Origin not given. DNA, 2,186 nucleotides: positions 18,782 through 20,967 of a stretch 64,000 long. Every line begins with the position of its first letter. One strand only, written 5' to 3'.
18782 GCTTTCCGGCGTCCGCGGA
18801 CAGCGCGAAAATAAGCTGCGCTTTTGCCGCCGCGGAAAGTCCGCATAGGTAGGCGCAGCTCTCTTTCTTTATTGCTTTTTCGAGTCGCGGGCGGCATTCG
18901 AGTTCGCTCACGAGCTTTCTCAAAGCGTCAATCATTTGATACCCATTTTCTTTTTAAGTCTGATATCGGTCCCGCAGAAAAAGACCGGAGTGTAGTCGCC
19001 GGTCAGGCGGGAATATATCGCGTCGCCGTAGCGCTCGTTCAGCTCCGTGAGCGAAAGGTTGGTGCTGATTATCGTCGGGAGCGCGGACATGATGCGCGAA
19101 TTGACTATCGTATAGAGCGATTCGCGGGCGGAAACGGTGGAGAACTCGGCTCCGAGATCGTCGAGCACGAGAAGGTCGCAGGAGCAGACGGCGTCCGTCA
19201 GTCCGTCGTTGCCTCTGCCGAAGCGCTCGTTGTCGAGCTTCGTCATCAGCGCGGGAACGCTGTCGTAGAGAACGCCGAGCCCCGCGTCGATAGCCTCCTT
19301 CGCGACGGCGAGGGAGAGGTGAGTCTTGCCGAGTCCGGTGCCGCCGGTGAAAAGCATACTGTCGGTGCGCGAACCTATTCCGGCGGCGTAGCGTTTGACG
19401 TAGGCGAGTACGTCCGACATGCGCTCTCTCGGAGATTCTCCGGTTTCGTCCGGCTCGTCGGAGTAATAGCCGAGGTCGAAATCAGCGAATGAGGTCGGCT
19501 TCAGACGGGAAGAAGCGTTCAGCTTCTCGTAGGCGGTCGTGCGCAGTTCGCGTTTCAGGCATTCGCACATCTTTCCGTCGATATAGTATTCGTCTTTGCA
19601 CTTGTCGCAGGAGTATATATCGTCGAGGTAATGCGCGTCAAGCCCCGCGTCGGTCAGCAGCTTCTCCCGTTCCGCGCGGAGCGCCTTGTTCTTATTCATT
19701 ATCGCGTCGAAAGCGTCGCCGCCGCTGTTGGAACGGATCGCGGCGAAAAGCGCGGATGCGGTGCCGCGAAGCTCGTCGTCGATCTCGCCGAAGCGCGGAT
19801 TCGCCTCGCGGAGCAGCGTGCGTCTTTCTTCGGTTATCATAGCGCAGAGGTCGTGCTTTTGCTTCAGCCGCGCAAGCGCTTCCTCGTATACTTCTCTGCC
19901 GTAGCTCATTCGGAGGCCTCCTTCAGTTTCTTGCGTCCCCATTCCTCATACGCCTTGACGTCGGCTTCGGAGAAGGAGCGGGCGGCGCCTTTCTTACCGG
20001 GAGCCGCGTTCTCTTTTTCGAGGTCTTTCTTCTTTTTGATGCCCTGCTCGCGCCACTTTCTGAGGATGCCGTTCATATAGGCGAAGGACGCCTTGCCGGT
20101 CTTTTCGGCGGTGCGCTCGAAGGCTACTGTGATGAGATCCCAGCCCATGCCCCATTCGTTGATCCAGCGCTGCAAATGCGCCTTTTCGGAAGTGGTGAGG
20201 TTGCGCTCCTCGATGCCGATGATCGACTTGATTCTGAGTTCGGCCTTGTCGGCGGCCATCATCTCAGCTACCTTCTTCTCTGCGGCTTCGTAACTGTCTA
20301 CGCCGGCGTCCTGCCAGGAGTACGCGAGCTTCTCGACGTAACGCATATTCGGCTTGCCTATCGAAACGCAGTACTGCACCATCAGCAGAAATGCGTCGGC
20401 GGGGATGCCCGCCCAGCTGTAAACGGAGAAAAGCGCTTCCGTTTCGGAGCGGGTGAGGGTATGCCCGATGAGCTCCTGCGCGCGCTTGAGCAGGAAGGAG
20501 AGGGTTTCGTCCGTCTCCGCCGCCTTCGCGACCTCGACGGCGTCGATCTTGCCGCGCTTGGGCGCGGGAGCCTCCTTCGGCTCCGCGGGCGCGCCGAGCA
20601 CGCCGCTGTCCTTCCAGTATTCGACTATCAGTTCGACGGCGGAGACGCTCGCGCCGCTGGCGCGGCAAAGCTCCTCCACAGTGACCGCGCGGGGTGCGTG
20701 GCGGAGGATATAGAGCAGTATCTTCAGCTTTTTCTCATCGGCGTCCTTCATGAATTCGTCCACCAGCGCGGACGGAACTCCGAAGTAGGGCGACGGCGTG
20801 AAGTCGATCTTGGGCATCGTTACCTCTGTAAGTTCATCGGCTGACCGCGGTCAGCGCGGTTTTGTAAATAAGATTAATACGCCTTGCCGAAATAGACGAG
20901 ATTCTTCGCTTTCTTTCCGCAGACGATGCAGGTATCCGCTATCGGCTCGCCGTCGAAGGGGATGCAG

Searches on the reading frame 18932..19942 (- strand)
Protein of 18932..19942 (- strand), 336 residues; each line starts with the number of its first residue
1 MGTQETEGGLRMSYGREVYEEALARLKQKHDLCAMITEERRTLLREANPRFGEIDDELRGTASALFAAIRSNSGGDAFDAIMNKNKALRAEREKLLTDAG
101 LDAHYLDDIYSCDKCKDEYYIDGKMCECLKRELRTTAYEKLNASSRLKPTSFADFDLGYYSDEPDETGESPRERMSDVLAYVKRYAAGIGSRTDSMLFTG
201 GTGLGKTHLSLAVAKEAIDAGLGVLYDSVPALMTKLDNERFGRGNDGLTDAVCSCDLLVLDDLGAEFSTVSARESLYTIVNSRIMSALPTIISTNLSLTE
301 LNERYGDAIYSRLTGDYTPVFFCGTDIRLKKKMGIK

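Call 60: search_protein_families(library=pfam, proteins=[window:18932-19942:-], max_evalue=0.001)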
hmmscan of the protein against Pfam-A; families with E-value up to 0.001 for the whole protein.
window:18932-19942:- (336 aa): 2 families
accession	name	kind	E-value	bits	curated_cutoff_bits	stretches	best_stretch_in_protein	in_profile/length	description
PF01695.23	IstB_IS21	-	2.5e-16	60.3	24.1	1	193-309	92-207/238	IstB-like ATP binding protein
PF00308.24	Bac_DnaA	-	1e-05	26.3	23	1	190-303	31-146/162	Bacterial DnaA ATPAse domain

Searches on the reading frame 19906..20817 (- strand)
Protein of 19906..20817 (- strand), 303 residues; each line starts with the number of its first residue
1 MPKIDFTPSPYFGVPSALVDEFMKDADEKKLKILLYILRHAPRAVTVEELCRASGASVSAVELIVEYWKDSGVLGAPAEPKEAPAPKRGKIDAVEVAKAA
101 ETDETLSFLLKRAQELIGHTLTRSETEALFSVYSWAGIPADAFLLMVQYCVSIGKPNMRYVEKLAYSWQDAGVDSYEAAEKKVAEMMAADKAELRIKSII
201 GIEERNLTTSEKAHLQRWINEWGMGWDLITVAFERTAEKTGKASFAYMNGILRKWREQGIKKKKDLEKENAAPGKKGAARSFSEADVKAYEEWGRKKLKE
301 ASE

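Call 60: search_protein_families(library=pfam, proteins=[window:19906-20817:-], max_evalue=0.001)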
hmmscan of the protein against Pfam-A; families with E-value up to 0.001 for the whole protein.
window:19906-20817:- (303 aa): 1 family
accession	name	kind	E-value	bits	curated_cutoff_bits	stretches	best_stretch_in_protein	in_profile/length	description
PF07261.16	DnaB_2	-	3.4e-34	116.8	22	2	111-182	2-73/74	Replication initiation and membrane attachment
